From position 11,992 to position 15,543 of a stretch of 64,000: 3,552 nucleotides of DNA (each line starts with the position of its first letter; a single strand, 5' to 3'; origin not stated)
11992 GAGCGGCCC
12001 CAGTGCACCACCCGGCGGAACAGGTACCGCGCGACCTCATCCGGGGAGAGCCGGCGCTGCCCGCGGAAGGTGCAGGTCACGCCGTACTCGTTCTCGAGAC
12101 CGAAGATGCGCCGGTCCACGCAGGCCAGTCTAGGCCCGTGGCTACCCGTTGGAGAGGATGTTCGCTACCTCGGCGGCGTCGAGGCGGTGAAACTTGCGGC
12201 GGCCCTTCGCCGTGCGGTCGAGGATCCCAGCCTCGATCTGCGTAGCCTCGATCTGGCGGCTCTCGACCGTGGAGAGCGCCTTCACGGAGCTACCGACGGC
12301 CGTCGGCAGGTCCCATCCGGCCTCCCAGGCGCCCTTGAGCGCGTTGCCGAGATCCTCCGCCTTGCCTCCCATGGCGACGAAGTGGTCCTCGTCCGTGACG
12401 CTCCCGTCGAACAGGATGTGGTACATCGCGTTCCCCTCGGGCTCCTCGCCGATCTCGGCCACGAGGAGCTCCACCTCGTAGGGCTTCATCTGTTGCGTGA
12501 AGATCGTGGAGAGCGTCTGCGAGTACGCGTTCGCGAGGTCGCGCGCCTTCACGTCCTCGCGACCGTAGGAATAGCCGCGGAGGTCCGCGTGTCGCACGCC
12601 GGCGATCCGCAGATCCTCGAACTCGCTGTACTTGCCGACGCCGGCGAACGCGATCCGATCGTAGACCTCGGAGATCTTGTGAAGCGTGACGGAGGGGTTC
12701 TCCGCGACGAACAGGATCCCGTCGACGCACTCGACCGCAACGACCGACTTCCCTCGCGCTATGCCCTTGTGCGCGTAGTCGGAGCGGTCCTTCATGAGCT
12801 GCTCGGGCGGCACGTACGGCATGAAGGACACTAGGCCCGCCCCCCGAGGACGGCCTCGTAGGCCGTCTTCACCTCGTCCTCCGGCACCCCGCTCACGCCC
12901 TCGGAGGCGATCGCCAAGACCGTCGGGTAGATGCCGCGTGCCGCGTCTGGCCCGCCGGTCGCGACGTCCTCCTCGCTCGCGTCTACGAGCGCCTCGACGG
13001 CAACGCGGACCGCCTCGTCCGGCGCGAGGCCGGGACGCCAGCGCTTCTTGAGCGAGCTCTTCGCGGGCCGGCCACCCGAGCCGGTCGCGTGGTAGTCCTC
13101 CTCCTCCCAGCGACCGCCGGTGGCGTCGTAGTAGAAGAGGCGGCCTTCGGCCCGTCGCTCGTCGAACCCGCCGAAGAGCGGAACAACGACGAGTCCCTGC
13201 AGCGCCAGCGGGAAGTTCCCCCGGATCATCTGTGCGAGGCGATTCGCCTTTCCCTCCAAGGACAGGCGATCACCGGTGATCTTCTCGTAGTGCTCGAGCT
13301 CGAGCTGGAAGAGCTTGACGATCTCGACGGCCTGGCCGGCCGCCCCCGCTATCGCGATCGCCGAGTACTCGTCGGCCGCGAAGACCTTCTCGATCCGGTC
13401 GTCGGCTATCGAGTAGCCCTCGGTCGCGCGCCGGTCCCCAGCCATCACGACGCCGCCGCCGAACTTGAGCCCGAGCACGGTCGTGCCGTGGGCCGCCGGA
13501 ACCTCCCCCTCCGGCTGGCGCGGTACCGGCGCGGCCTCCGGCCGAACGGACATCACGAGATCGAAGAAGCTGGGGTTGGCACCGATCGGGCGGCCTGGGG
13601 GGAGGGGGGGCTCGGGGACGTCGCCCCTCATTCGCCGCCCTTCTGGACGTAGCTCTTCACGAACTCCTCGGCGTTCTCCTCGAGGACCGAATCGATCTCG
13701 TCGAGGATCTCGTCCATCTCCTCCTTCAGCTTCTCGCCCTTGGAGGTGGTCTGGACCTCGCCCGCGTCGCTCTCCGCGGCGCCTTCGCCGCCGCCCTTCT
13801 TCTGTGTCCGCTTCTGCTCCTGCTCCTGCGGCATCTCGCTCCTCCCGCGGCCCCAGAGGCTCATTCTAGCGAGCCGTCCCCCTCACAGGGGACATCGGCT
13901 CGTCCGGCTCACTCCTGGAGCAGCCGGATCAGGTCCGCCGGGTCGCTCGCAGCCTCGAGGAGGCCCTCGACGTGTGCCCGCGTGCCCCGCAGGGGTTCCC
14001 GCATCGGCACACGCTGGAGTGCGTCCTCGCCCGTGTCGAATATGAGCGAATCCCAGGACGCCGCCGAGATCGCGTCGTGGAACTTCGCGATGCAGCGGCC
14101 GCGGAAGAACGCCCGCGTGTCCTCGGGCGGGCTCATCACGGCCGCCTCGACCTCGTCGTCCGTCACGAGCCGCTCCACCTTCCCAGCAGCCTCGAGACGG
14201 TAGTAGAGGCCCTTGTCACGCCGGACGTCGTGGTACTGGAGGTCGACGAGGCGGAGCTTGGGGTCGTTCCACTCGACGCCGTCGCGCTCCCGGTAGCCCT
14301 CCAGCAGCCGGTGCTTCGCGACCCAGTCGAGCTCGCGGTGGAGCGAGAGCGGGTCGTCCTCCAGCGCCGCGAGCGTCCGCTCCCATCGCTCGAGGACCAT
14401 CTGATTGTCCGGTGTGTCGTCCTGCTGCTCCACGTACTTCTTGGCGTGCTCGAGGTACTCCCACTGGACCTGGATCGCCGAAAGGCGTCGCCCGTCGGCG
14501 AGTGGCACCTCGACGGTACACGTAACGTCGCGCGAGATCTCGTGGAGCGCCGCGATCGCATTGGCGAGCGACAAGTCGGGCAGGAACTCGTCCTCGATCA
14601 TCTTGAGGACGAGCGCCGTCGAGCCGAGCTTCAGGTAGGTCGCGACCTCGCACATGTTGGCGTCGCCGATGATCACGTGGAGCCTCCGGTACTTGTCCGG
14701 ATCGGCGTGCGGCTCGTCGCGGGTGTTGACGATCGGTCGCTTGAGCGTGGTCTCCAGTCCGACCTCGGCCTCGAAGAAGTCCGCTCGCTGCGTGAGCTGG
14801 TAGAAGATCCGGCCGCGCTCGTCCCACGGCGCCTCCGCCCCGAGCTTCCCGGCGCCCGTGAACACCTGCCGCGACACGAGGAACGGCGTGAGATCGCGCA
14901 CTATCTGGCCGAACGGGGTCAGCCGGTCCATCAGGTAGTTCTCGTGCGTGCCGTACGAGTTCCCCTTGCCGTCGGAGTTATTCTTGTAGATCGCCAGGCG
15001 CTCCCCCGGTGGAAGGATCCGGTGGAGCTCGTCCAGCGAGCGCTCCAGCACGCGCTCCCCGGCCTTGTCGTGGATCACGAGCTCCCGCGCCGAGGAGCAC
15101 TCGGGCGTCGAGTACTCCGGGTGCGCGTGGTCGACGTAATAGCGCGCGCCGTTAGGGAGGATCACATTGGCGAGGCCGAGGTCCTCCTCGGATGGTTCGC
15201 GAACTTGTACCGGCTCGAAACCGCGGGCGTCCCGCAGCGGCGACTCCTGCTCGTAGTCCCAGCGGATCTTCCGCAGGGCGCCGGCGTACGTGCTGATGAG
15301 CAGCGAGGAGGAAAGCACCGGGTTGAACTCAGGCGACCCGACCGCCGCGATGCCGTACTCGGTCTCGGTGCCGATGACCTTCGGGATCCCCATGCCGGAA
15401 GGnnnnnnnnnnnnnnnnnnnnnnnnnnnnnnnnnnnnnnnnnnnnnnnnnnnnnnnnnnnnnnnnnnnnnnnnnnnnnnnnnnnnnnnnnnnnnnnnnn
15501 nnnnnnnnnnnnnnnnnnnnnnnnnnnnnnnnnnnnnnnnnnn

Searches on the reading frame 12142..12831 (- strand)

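Call 38: search_protein_families(library=pfam, proteins=[window:12142-12831:-], max_evalue=0.001)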
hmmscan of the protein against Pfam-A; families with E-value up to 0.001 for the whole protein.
window:12142-12831:- (229 aa): 1 family
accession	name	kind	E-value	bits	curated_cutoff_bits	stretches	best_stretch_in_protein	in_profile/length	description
PF00227.31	Proteasome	-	4.7e-15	56.2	22.4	1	25-203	2-188/189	Proteasome subunit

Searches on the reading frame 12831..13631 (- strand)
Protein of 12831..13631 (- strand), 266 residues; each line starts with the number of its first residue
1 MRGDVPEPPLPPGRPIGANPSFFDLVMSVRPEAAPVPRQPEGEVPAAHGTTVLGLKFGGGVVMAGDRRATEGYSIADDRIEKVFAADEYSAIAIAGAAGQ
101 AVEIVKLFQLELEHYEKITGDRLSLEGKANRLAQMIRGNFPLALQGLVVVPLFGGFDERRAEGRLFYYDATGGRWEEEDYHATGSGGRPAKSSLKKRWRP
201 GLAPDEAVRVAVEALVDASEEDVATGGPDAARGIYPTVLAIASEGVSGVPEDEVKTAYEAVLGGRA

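Call 38: search_protein_families(library=pfam, proteins=[window:12831-13631:-], max_evalue=0.001)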
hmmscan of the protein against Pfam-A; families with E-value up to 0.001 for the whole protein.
window:12831-13631:- (266 aa): 1 family
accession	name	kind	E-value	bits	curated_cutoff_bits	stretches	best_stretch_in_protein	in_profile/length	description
PF00227.31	Proteasome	-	5.8e-39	134.1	22.4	1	47-227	2-182/189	Proteasome subunit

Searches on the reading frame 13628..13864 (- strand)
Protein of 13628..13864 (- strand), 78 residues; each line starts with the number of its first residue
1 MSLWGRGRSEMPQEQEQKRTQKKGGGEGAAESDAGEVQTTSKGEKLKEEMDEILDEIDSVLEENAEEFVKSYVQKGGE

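Call 38: search_protein_families(library=pfam, proteins=[window:13628-13864:-], max_evalue=0.001)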
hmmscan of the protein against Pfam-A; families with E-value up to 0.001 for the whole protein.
window:13628-13864:- (78 aa): 1 family
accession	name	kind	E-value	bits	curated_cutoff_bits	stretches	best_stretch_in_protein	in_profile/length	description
PF05639.16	Pup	-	2.6e-20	73.5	27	1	14-78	5-69/69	Pup-like protein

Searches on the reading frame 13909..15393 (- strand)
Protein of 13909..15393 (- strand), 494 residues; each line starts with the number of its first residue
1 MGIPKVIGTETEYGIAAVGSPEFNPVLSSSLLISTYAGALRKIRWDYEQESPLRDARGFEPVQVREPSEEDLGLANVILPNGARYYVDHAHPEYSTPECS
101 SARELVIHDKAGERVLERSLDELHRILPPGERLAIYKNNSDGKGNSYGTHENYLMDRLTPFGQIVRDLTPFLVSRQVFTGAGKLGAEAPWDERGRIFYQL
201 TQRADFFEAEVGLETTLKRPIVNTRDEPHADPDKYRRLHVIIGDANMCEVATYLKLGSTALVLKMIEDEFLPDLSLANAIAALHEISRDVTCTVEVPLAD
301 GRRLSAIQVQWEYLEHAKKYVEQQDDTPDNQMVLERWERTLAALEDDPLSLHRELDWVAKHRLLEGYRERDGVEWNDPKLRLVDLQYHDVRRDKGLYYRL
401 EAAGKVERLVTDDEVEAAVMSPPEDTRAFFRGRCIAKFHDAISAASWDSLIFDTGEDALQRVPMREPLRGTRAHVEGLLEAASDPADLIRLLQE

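Call 38: search_protein_families(library=pfam, proteins=[window:13909-15393:-], max_evalue=0.001)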
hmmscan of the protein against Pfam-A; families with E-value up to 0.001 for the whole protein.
window:13909-15393:- (494 aa): 1 family
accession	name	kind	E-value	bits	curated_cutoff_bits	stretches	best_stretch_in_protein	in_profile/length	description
PF03136.20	Pup_ligase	-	3.3e-181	603.5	25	1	5-450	1-440/441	Pup-ligase protein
